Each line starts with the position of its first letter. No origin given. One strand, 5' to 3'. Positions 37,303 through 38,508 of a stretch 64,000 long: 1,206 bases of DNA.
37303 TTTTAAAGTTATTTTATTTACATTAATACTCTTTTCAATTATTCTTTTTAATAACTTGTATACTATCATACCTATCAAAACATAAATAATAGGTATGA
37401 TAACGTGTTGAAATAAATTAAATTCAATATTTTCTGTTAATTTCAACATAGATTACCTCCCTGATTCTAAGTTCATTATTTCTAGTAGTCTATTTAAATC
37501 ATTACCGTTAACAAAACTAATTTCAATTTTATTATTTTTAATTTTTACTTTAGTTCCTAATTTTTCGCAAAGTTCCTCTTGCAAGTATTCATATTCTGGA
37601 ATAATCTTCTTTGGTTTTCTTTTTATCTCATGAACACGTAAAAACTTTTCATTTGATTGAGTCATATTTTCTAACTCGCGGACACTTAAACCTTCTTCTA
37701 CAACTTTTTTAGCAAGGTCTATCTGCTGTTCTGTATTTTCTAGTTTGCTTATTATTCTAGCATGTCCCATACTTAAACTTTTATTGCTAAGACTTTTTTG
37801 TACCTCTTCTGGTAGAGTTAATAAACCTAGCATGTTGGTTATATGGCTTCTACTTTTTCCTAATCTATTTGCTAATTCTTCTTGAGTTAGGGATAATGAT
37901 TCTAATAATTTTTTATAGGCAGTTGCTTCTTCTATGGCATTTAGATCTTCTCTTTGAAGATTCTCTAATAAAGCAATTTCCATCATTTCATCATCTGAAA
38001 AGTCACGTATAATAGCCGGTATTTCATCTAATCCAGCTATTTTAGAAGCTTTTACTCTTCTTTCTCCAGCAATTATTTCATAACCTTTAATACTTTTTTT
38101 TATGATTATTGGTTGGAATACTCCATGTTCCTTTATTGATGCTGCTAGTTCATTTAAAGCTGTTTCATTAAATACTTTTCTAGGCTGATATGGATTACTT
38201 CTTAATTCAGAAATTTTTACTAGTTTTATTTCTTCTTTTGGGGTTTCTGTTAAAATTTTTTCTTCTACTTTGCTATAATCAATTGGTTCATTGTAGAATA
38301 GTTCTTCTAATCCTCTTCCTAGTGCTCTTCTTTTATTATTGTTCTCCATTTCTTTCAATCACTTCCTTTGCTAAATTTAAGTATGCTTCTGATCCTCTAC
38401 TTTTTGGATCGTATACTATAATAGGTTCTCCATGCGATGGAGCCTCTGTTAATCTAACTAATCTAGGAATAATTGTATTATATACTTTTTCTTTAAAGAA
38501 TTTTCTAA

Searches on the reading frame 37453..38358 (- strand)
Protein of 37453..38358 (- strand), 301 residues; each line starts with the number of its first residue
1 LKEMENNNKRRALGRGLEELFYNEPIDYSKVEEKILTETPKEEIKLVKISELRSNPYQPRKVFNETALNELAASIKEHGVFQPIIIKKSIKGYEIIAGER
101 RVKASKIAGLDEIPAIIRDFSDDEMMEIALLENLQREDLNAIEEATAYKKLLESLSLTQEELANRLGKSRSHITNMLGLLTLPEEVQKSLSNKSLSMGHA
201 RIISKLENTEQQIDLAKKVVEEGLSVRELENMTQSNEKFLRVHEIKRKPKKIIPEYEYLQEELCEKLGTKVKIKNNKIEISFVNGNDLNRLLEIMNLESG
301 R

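Call 3: search_protein_families(library=pfam, proteins=[window:37453-38358:-], max_evalue=0.1)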
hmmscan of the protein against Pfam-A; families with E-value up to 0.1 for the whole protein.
window:37453-38358:- (301 aa): 14 families
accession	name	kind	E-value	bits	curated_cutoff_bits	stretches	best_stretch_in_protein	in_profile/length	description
PF17762.8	HTH_ParB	-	3.8e-38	130.2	22.6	1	137-236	1-100/102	ParB HTH domain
PF02195.25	ParB_N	-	2.7e-35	120.7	26.3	1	42-135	1-95/95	ParB N-terminal domain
PF01381.28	HTH_3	-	3e-05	24.4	23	1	149-175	2-28/55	Helix-turn-helix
PF23552.2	ParB_C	-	9.9e-05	22.2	23.8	1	255-293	4-47/50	ParB dimerisation domain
PF08535.16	KorB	-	0.00089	19.6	22.3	1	158-193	5-39/89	KorB domain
PF13545.12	HTH_Crp_2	-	0.00091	19.6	27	1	153-179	19-45/70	Crp-like helix-turn-helix domain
PF01978.25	TrmB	-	0.00095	19.4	25.6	1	144-187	10-53/68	Sugar-specific transcriptional regulator TrmB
PF12844.13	HTH_19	-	0.016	15.6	30.2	1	149-175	5-31/64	Helix-turn-helix domain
PF17761.7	DUF1016_N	-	0.025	15.1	32.8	1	143-236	40-133/137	DUF1016 N-terminal domain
PF04545.22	Sigma70_r4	-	0.03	14.3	24.1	1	157-173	21-37/50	Sigma-70, region 4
PF20432.4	Xre-like-HTH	-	0.031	15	25.8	1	145-171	12-38/63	Antitoxin Xre-like helix-turn-helix domain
PF22560.2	GMT-wHTH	-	0.032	15.1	27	0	7-40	23-56/82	GMT-like wHTH domain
PF13744.12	HTH_37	-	0.089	13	27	0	149-177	24-52/80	Helix-turn-helix domain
PF13560.12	HTH_31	-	0.096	13.4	27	0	156-177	14-35/64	Helix-turn-helix domain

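Call 4: search_protein_families(library=ncbifam, proteins=[window:37453-38358:-], max_evalue=0.01)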
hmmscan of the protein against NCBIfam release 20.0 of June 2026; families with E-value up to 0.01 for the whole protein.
window:37453-38358:- (301 aa): 8 families
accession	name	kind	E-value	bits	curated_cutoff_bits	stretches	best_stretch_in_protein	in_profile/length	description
TIGR04285.1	nucleoid_noc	exception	4.4e-72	242.5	315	1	44-251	2-210/255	nucleoid occlusion protein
TIGR00180.1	parB_part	domain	1.9e-62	210.3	58.45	1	42-219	3-185/186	ParB/RepB/Spo0J family partition protein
TIGR03734.1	PRTRC_parB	hypoth_equivalog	3.2e-42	144.8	278.6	1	57-236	6-189/555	PRTRC system ParB family protein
TIGR03454.1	partition_RepB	equivalog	7.8e-16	58.4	201.5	1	54-283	74-301/325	plasmid partitioning protein RepB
NF010406.0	PRK13832.1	subfamily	1.1e-15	57.2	640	1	44-175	4-138/578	plasmid partitioning protein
NF010440.0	PRK13866.1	equivalog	2e-10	40.3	522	1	67-251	89-271/336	plasmid partitioning protein RepB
NF010252.0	PRK13698.1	equivalog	0.00011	21.2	274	1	60-228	81-247/323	ParB/RepB/Spo0J family plasmid partition protein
NF053625.1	SerKinSerKArch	equivalog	0.00088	18.5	380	1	61-126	28-96/244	ADP-dependent L-serine kinase SerK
